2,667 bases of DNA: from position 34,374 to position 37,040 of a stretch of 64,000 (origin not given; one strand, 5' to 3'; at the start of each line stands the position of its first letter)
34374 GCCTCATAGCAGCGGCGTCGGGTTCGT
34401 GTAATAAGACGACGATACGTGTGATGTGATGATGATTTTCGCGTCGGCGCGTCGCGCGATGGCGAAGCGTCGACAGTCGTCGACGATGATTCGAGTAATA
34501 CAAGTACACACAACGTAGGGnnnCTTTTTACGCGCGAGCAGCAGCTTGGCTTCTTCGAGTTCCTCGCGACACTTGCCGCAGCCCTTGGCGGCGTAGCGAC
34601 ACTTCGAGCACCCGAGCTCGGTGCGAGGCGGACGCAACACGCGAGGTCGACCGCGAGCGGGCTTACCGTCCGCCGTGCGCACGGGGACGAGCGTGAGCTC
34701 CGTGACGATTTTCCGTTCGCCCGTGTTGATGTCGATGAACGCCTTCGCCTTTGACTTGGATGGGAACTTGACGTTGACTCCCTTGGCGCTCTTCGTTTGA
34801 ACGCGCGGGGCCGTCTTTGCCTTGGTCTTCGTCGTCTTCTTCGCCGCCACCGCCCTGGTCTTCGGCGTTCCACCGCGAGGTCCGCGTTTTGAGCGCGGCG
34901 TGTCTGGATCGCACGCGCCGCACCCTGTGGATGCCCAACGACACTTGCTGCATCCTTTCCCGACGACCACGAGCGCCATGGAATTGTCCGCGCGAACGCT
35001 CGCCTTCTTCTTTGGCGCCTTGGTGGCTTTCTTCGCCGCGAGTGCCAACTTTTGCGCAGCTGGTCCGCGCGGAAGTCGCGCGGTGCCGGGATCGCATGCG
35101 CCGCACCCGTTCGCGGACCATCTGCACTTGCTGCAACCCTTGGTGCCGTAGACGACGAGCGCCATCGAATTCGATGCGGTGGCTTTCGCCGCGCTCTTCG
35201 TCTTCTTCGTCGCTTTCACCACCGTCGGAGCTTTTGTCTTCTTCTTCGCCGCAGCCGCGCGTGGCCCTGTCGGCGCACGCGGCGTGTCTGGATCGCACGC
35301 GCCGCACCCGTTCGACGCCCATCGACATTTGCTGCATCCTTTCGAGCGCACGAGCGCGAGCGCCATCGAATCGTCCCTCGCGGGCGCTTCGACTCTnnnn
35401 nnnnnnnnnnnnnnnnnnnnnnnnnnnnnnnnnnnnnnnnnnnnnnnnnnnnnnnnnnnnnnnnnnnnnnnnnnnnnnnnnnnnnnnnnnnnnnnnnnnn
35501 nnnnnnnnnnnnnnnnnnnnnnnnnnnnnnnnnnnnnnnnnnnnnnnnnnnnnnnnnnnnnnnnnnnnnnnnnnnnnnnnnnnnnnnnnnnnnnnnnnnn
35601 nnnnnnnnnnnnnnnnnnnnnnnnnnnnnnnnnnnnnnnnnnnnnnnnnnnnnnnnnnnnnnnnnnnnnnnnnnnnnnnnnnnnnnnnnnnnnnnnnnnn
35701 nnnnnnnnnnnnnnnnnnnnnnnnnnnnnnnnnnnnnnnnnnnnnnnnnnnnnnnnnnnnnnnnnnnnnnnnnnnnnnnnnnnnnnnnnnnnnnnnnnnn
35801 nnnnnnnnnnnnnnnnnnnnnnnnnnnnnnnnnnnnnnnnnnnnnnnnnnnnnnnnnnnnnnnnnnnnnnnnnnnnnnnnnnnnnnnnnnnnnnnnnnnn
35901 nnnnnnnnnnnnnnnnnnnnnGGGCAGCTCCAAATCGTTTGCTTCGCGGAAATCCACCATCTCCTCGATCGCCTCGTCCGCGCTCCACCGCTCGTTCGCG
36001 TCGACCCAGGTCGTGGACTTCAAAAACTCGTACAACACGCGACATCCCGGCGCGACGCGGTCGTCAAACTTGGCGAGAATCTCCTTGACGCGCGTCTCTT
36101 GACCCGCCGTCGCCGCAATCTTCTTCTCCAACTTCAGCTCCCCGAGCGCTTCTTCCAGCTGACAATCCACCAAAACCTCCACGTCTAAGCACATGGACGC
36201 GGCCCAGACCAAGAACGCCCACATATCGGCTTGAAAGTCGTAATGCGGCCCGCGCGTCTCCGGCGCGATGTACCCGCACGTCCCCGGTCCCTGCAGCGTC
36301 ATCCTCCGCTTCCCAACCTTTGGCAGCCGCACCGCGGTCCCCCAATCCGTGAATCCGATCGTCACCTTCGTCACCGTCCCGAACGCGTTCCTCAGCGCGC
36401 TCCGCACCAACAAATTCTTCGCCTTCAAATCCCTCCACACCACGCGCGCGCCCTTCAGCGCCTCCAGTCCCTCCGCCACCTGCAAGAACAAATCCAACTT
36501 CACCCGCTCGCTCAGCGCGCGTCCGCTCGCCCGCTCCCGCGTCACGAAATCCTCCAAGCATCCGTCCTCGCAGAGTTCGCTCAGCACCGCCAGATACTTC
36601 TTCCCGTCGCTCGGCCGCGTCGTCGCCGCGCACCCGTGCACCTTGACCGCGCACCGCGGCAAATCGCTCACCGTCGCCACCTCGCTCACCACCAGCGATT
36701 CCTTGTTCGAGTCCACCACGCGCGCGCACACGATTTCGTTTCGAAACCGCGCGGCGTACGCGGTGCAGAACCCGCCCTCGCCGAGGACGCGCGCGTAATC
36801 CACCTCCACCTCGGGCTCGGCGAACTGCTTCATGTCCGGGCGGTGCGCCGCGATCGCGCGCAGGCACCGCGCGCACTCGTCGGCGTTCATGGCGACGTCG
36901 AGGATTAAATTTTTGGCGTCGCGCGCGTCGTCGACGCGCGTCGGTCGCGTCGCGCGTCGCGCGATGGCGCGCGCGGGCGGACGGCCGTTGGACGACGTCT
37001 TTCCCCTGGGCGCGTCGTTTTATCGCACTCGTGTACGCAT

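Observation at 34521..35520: Kinase fused to repeated Cys4 modules with histone-H1-like linkers.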

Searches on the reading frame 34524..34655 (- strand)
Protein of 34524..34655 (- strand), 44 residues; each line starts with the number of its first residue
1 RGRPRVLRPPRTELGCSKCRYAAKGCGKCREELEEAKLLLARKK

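Call 37: search_protein_families(library=pfam, proteins=[window:34524-34655:-], max_evalue=10)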
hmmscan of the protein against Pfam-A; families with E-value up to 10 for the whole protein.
seq(44 aa): 1 family
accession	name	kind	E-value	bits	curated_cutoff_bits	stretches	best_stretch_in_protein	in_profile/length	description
PF04324.20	Fer2_BFD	-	0.15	12.9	26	1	22-35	33-46/50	BFD-like [2Fe-2S] binding domain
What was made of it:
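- Tried and rejected: The sub-threshold BFD [2Fe-2S] hits were judged trivial GCxxC similarity (call 37).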

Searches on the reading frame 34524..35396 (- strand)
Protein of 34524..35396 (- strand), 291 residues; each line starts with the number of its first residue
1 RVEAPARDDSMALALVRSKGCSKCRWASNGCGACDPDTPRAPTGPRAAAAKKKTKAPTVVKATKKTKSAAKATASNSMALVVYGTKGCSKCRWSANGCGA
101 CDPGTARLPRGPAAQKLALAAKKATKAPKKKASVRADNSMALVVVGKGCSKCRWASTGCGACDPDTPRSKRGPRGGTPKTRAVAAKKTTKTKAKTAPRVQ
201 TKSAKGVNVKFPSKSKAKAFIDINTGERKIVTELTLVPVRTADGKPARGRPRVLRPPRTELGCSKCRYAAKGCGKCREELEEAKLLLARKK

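Call 10: find_homologous_proteins(query=window:34524-35396:-, max_evalue=0.01)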
Query seq(291 aa) (291 aa): 3 proteins with E <= 0.01 among 8000 candidates.
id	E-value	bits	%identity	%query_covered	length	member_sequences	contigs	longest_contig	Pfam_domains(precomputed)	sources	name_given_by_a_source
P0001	2.7e-63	232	59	72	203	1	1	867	-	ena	-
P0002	2.7e-54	203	68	53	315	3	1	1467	-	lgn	-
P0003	1.4e-8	53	36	52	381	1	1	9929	-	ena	-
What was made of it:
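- Tried and rejected: The first search, with the whole tail, found only 3 close relatives (call 10).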

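Call 13: find_encoding_contigs(protein=P0003, flank=5000)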
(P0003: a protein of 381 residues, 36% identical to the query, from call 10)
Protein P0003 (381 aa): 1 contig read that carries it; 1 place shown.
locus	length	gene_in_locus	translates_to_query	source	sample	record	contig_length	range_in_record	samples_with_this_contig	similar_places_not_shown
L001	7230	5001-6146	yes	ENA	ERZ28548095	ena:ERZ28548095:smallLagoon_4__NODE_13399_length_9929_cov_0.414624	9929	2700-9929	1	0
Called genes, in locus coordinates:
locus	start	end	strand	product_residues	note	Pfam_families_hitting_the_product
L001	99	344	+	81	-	-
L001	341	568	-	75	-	PF00348:polyprenyl_synt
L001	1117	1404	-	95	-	-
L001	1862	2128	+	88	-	-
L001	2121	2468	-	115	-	PF00574:CLP_protease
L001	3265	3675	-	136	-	-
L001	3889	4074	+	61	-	PF07714:PK_Tyr_Ser-Thr (weak)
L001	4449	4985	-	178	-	-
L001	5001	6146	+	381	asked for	-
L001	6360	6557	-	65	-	PF00025:Arf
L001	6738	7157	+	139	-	-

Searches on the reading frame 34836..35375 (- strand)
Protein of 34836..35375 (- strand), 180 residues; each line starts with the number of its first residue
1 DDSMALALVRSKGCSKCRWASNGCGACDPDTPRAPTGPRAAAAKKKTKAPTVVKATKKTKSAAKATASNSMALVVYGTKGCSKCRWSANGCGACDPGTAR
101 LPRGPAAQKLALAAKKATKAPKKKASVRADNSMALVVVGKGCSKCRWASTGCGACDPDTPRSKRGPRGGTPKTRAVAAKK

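Call 8: search_solved_structures(query=window:34836-35375:-, max_evalue=10, show_alignments=3)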
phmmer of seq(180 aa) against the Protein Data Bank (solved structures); distinct sequences matched with E-value up to 10: 0.

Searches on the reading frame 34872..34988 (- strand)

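Call 37: search_protein_families(library=pfam, proteins=[window:34872-34988:-], max_evalue=10)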
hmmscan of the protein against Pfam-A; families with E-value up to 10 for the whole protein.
seq(39 aa): 1 family
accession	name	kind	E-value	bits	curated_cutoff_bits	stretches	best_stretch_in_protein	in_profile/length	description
PF04324.20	Fer2_BFD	-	0.69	10.7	26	2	19-29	33-43/50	BFD-like [2Fe-2S] binding domain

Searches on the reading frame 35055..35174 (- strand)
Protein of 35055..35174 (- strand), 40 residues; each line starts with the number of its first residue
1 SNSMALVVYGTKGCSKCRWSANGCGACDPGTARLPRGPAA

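Call 49: search_solved_structures(query=A5, max_evalue=10, show_alignments=5)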
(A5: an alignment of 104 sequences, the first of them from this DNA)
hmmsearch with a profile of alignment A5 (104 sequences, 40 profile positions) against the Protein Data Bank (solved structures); distinct sequences matched with E-value up to 10: 0.
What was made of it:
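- Tried and rejected: phmmer of the tail, and hmmsearch of the 104-sequence profile, against PDB sequences gave no hits (calls 8, 49).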

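Call 51: predict_structure(alignment_id=A5)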
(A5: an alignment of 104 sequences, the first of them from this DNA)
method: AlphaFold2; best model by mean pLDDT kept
length: 40 residues; sequences in the alignment: 104
mean_pLDDT: 76.4   pTM: 0.39
mean pLDDT of the five models: 76.4, 71.8, 71.6, 70.7, 70.4
residues with pLDDT >= 90: 0; 70-90: 28; 50-70: 12; < 50: 0
segments of 3 or more residues with pLDDT < 50: none
pLDDT, mean of each block of 10 residues (from residue 1): 58 81 84 82
secondary structure: DSSP gave nothing for this model
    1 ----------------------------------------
elements in order:
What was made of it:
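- On 'LGCSKCR-type' C4 module family (delineated here; no curated model found): The AF2 core pLDDT is 81-84, but no coordinates or metal were available (call 51).
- Structure: AlphaFold2 with a 104-sequence alignment gives core pLDDT 81-84, compatible with a small ordered knot (call 51).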

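Call 55: fold_search(model_id=the predicted structure, library=pdb)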
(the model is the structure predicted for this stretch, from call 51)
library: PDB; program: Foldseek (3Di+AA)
matches with E <= 10: 0; with E <= 0.001: 0
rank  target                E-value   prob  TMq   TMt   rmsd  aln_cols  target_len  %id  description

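Call 65: find_homologous_proteins(query=A5, max_evalue=0.01)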
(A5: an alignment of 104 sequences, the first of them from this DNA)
Query A5 (104 sequences): 13 candidates shared short words with the query, none scored E <= 0.01.

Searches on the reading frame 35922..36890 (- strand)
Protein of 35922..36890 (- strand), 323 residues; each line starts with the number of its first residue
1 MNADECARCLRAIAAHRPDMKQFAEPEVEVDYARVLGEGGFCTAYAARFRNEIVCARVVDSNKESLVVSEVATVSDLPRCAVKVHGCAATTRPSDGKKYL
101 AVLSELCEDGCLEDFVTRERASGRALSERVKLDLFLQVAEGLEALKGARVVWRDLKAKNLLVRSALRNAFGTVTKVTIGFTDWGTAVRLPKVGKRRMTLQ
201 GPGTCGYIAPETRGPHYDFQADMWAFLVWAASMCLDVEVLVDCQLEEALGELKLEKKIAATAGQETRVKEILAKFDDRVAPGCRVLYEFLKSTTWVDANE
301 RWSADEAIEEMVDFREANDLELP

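Call 25: search_solved_structures(query=window:35922-36890:-, max_evalue=0.001, show_alignments=2)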
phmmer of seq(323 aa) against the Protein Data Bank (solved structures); distinct sequences matched with E-value up to 0.001: 292 (the best 60 are shown).
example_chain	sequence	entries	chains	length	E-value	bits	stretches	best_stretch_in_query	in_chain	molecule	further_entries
8vf6_A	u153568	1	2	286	1.1e-10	44.6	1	31-235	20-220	Serine/threonine-protein kinase 33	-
9p9u_A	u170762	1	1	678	2.5e-10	43.4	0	100-166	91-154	Epidermal growth factor receptor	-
8tzg_A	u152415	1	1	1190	2.7e-09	40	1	29-228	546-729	Leucine-rich repeat serine/threonine-protein kinase 2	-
9cho_A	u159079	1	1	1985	5.6e-09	39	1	29-228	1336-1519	Leucine-rich repeat serine/threonine-protein kinase 2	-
6qat_A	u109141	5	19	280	6.2e-09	38.8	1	33-226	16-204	Serine/threonine-protein kinase ULK2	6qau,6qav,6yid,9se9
6xr4_A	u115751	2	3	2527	7.4e-09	38.6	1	29-228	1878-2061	Leucine-rich repeat serine/threonine-protein kinase 2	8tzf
8txz_A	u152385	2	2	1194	1.8e-08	37.3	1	29-228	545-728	Leucine-rich repeat serine/threonine-protein kinase 2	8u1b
9dmi_A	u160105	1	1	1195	1.8e-08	37.3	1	29-228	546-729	Leucine-rich repeat serine/threonine-protein kinase 2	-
6vp8_A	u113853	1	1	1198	1.8e-08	37.3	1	29-228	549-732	Leucine-rich repeat serine/threonine-protein kinase 2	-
6vno_A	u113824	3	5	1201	1.8e-08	37.3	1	29-228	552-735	Leucine-rich repeat serine/threonine-protein kinase 2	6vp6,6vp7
8smc_C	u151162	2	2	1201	1.8e-08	37.3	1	29-228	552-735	non-specific serine/threonine protein kinase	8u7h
8fo7_C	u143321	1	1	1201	1.8e-08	37.3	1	29-228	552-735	Leucine-rich repeat serine/threonine-protein kinase 2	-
8p5g_A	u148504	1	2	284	3.7e-08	36.3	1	34-226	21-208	Serine/threonine-protein kinase ULK1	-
9f32_A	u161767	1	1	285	3.7e-08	36.3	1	34-226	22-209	Serine/threonine-protein kinase ULK1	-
8p5h_A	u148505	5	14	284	4e-08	36.2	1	34-226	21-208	Serine/threonine-protein kinase ULK1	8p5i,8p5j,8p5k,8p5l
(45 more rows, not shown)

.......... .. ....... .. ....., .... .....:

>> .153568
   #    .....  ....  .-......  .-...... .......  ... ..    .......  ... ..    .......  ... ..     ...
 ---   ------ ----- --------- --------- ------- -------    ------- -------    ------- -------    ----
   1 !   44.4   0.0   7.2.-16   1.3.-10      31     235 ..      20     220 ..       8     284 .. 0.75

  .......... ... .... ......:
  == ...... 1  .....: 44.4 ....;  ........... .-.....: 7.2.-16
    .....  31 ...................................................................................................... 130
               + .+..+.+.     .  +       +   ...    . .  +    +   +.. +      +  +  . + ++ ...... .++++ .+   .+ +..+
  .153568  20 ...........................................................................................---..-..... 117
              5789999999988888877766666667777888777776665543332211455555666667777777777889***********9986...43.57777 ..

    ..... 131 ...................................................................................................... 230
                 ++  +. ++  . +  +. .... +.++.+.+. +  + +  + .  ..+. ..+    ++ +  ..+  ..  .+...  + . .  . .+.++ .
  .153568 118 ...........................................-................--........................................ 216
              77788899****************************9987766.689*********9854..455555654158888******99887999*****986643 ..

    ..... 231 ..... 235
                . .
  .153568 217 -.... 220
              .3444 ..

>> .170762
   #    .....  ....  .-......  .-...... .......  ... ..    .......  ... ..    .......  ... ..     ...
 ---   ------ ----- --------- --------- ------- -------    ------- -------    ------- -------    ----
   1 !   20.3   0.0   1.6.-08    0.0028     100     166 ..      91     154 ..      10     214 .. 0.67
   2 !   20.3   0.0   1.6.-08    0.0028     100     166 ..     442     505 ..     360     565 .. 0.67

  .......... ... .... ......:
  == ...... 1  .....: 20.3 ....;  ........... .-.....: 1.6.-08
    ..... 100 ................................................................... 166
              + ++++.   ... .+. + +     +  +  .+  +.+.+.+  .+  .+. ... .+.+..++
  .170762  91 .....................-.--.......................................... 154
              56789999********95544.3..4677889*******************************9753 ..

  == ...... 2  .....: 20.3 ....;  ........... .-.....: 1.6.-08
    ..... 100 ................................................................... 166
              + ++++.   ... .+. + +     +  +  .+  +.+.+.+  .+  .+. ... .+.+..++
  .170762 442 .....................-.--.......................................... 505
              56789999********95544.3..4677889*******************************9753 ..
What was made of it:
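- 35964..36794 (-): Protein-kinase-like domain, aa 33-309. Catalytic loop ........, DWG in place of DFG, APE present. Weak matches to PDB kinases (STK33, LRRK2, ULK1/2, PKR), E around 1e-10 (call 25).
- Closest known: KSR1/2 and other pseudokinases lacking the VAIK lysine. Different: The best PDB matches are STK33, LRRK2, ULK and PKR at E around 1e-10 (call 25).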
